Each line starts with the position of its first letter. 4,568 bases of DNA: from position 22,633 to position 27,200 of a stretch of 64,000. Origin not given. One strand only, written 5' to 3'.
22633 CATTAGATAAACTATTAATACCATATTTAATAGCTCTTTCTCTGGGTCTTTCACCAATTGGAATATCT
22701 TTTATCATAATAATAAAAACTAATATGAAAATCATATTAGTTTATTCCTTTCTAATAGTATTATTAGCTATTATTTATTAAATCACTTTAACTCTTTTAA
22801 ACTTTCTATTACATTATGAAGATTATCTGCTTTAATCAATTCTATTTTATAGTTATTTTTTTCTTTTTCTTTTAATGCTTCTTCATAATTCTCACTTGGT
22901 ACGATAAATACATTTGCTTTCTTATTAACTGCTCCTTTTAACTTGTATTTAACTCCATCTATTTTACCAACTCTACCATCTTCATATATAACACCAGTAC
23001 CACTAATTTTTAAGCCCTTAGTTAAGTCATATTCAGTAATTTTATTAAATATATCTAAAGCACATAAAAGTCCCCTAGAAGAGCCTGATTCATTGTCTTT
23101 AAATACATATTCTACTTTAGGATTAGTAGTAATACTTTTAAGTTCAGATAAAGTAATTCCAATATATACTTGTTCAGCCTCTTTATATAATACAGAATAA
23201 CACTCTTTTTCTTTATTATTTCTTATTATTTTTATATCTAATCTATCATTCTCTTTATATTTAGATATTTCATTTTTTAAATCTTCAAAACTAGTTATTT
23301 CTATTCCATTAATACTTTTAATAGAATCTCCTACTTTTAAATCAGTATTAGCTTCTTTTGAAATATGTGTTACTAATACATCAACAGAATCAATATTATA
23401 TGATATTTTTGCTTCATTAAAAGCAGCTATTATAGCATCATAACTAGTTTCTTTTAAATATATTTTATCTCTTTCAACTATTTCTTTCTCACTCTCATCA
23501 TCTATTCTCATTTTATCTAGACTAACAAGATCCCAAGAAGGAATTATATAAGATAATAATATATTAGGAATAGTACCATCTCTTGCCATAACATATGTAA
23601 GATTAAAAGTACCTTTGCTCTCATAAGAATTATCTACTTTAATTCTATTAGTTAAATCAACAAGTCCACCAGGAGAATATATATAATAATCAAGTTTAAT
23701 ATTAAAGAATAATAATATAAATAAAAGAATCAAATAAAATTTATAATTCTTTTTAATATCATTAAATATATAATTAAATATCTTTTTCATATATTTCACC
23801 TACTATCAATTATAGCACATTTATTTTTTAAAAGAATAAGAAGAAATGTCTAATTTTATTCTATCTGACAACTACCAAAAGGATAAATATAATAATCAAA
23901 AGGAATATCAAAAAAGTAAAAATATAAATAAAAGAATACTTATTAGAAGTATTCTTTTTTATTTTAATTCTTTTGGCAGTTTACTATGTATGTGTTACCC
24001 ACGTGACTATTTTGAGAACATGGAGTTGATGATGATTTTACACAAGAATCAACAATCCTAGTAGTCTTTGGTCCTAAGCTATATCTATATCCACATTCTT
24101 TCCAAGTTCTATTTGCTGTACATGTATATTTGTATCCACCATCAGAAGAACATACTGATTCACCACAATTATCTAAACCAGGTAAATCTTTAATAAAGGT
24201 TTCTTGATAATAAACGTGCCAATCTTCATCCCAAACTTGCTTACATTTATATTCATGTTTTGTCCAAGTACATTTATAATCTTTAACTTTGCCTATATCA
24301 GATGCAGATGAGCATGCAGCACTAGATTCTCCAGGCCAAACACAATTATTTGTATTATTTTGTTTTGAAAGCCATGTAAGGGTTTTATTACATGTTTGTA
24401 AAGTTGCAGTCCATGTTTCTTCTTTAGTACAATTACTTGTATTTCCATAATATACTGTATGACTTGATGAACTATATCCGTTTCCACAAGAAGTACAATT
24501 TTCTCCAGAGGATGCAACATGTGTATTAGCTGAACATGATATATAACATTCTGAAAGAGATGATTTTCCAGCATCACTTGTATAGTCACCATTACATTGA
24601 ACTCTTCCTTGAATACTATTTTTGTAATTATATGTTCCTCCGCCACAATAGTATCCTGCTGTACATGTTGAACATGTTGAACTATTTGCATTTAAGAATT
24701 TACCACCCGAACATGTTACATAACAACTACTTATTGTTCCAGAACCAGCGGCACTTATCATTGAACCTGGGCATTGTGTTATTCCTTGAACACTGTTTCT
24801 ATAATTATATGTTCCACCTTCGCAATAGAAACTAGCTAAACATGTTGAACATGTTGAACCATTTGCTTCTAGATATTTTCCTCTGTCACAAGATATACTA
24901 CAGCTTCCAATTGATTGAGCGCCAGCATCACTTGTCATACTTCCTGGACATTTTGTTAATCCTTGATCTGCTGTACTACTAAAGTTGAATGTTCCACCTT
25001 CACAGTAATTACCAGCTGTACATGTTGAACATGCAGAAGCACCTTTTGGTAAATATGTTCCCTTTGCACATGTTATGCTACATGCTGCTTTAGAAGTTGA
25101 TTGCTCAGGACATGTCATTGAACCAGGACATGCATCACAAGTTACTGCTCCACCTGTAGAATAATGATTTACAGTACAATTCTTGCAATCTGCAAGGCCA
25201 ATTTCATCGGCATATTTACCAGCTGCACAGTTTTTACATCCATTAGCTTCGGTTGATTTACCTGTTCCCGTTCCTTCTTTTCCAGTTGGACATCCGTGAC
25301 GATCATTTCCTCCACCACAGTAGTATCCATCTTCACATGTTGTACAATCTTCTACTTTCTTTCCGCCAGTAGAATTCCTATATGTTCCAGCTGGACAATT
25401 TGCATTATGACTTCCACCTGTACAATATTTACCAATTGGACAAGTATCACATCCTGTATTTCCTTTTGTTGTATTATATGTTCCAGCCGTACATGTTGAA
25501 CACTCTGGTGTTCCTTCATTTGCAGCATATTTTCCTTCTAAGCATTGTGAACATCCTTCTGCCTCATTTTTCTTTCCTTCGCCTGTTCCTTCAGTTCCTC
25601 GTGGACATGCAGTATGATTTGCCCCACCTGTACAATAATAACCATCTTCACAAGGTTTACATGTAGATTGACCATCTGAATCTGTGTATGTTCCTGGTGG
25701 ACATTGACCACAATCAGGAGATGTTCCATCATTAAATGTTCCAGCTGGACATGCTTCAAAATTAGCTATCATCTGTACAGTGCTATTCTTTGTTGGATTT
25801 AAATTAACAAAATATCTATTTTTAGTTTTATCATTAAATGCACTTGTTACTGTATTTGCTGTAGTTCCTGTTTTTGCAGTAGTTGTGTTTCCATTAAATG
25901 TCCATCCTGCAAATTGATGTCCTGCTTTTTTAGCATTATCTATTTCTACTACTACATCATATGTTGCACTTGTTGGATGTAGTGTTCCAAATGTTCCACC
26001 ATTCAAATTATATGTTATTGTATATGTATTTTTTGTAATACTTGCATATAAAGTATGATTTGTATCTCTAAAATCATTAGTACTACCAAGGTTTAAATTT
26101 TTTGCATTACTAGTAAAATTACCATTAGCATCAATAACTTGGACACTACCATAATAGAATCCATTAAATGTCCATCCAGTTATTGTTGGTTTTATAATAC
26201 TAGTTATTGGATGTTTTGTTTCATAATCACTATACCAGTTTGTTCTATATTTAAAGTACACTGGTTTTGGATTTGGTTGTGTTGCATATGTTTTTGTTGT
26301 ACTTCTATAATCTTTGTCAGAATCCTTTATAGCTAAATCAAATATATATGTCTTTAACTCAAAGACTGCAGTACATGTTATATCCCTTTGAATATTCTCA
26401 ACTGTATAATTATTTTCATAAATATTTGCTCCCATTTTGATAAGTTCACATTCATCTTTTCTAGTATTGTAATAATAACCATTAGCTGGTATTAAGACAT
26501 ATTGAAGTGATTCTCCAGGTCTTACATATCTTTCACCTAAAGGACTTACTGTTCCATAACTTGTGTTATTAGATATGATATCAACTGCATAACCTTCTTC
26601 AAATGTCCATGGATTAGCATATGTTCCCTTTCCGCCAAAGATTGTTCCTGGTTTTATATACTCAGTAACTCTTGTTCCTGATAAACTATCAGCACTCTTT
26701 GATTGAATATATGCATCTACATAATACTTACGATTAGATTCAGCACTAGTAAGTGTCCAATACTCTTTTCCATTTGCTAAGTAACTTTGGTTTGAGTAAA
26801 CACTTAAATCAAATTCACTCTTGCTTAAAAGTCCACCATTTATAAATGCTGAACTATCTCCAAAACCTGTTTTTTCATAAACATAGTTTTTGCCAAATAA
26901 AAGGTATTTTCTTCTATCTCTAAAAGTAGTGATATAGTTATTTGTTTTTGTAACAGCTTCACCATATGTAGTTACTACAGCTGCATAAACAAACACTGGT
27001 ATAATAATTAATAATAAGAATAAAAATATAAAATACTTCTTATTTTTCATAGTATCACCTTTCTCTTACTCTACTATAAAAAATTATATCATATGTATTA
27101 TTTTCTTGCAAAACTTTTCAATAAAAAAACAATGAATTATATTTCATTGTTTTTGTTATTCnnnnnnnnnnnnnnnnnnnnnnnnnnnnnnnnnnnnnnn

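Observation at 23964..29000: Pseudopilin-like pair next to a giant Cys-rich secreted protein that shares its C-terminal domain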

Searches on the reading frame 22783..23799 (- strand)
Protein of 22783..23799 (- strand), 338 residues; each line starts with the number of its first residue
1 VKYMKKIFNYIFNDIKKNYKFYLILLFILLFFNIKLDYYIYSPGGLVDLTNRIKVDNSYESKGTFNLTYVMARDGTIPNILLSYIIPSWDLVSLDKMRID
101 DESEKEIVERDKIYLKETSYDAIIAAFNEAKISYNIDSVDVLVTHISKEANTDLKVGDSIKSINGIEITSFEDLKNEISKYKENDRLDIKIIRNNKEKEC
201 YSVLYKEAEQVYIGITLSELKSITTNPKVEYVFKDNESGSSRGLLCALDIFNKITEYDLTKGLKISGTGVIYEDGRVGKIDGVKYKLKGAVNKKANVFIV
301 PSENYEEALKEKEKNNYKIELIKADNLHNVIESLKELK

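Call 50: search_protein_families(library=pfam, proteins=[window:22783-23799:-], max_evalue=0.01)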
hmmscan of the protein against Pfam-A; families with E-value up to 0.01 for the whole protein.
window:22783-23799:- (338 aa): 3 families
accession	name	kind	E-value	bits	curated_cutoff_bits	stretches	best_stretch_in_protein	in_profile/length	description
PF13180.12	PDZ_2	-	7.4e-09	36.2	27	1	141-199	14-75/80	PDZ domain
PF05362.19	Lon_C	-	0.0002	21.4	21.1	1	239-333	109-201/205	Lon protease (S16) C-terminal proteolytic domain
PF00595.29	PDZ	-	0.0051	17.6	23.2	0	150-188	38-77/81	PDZ domain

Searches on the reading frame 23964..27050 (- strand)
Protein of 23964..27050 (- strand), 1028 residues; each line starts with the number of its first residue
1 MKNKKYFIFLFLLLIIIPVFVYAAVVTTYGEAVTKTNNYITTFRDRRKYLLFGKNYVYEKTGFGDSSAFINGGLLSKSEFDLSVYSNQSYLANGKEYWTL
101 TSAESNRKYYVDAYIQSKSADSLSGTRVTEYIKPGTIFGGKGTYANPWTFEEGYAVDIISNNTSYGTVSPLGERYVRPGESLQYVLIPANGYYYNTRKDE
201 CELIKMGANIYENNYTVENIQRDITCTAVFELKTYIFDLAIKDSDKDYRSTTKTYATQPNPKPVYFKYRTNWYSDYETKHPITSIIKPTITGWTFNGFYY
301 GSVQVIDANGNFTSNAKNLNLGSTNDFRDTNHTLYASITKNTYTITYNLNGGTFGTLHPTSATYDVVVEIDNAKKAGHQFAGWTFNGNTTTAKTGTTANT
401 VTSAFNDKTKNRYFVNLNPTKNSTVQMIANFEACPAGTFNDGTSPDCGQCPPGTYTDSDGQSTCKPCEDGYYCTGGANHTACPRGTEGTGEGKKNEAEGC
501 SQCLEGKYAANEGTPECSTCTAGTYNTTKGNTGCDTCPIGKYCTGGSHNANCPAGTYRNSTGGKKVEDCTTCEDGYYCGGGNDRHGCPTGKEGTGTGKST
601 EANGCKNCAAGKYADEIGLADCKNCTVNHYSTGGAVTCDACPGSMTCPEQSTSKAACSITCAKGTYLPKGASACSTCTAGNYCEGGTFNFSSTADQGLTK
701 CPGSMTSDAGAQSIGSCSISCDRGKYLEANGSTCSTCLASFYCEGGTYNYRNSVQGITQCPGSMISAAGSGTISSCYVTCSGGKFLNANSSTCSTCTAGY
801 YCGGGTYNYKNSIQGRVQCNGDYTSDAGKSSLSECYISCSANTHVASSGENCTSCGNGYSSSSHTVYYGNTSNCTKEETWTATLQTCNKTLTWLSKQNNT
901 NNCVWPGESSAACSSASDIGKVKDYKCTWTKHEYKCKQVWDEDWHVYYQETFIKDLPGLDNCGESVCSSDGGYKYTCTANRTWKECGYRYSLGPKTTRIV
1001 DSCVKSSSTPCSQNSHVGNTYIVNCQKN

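Call 3: search_protein_families(library=pfam, proteins=[window:23964-27050:-], max_evalue=1)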
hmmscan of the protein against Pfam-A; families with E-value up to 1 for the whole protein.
window:23964-27050:- (1028 aa): 4 families
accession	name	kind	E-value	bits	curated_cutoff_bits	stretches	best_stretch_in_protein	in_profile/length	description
PF09479.16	Flg_new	-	2.4e-05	24.8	27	1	343-401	1-56/65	Listeria-Bacteroides repeat domain (List_Bact_rpt)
PF07699.19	Ephrin_rec_like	-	0.00033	20.8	23.1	5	506-542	1-36/48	Tyrosine-protein kinase ephrin type A/B receptor-like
PF24619.1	Ig_SibA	-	0.47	10.8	27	1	382-430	65-113/135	SibA-like, immunoglobulin-like domain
PF07562.20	NCD3G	-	0.62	10.4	38.9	1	434-472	10-53/54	Nine Cysteines Domain of family 3 GPCR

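Call 4: search_protein_families(library=ncbifam, proteins=[window:23964-27050:-], max_evalue=1)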
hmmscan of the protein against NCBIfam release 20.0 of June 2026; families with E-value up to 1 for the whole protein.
window:23964-27050:- (1028 aa): 0 families

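Call 14: find_homologous_proteins(query=window:23964-27050:-, max_evalue=0.001)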
Query window:23964-27050:- (1028 aa): 138 proteins with E <= 0.001 among 8000 candidates; the best 120 are listed.
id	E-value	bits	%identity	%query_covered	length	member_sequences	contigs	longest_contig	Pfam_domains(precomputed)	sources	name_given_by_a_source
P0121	0.0e+0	2385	100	100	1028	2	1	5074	-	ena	-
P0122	0.0e+0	1304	71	73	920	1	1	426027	PF09479.17,PF07699.20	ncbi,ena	-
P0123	0.0e+0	1278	62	73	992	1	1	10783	PF09479.17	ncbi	-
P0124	6.6e-215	735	43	82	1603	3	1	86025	PF09479.17,PF07562.21,PF07699.20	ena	-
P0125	1.9e-213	730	55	64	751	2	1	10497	PF09479.17,PF07562.21,PF23091.3,PF07699.20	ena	-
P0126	7.8e-211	721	60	50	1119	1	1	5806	PF09479.17,PF07699.20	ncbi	-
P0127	2.4e-206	706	47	84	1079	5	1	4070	PF09479.17,PF07562.21,PF23091.3,PF07699.20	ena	-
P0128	8.9e-201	688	46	78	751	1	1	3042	PF09479.17,PF07562.21,PF07699.20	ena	-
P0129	3.2e-196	673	45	83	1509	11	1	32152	PF07591.16,PF09479.17,PF07562.21,PF07699.20,PF14890.12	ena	-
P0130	1.2e-189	651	55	49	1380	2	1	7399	PF09479.17,PF07699.20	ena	-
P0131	2.2e-180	620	57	52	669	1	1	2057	PF09479.17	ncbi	-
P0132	2.0e-170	587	33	84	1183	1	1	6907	PF09479.17,PF07562.21,PF23091.3,PF07699.20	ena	-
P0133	6.4e-118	413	42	40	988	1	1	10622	PF09479.17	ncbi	-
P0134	2.0e-96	342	31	46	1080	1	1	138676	PF09479.17,PF10765.15,PF19028.7,PF18102.7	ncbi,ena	-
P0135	1.6e-65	240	34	36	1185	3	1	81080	PF09479.17,PF07699.20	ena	-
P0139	2.9e-54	203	53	10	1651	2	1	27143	PF09479.17,PF07963.18,PF18998.7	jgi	-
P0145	3.4e-43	166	46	14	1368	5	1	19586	PF09479.17,PF07963.18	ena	-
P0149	4.3e-37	146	38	11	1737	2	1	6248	PF09479.17,PF07963.18,PF09392.17,PF18998.7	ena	-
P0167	1.8e-27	114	44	10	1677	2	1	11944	PF09479.17,PF19789.7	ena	-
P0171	1.3e-23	101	43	10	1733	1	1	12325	PF09479.17,PF19789.7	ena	-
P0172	1.2e-22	98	42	10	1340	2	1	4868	PF09479.17,PF19789.7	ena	-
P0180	3.2e-20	90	41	10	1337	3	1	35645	PF09479.17,PF19789.7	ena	-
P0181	9.8e-20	88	41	10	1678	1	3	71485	PF09479.17,PF19789.7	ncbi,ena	-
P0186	2.5e-18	84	43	10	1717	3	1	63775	PF09479.17,PF19789.7,PF13620.13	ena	-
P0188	5.2e-18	83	28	27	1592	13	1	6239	PF09479.17,PF07963.18,PF18998.7,PF07699.20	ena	-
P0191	1.6e-17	81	43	10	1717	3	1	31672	PF09479.17,PF19789.7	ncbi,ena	-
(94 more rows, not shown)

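Call 15: find_encoding_contigs(protein=P0122, flank=10000, max_places=3)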
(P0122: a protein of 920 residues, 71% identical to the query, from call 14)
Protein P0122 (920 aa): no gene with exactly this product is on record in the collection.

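Call 29: find_encoding_contigs(protein=P0124, flank=10000, max_places=2)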
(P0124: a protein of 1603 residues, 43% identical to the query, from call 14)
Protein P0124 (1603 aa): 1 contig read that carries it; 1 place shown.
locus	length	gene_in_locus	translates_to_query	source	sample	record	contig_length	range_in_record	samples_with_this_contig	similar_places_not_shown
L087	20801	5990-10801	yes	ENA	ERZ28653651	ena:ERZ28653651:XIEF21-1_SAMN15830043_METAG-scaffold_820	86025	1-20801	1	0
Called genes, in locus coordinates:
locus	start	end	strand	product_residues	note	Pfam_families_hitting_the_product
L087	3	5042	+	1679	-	?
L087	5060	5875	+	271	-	-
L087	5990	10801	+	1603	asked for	PF09479:Flg_new (weak), PF07562:NCD3G (faint), PF07699:Ephrin_rec_like, PF09479:Flg_new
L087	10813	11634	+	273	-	-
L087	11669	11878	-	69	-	PF04070:DUF378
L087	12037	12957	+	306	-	-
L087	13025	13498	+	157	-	-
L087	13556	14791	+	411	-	PF11104:PilM_2, PF06723:MreB_Mbl (faint), PF02491:SHS2_FTSA, PF14450:FtsA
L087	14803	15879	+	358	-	PF00091:Tubulin, PF12327:FtsZ_C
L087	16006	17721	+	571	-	-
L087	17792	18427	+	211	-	PF01863:YgjP-like, PF10263:SprT-like (weak)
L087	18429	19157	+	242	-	PF22435:MRM3-like_sub_bind, PF00588:SpoU_methylase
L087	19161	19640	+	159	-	PF01782:RimM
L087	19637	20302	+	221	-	PF01746:tRNA_m1G_MT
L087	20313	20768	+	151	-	-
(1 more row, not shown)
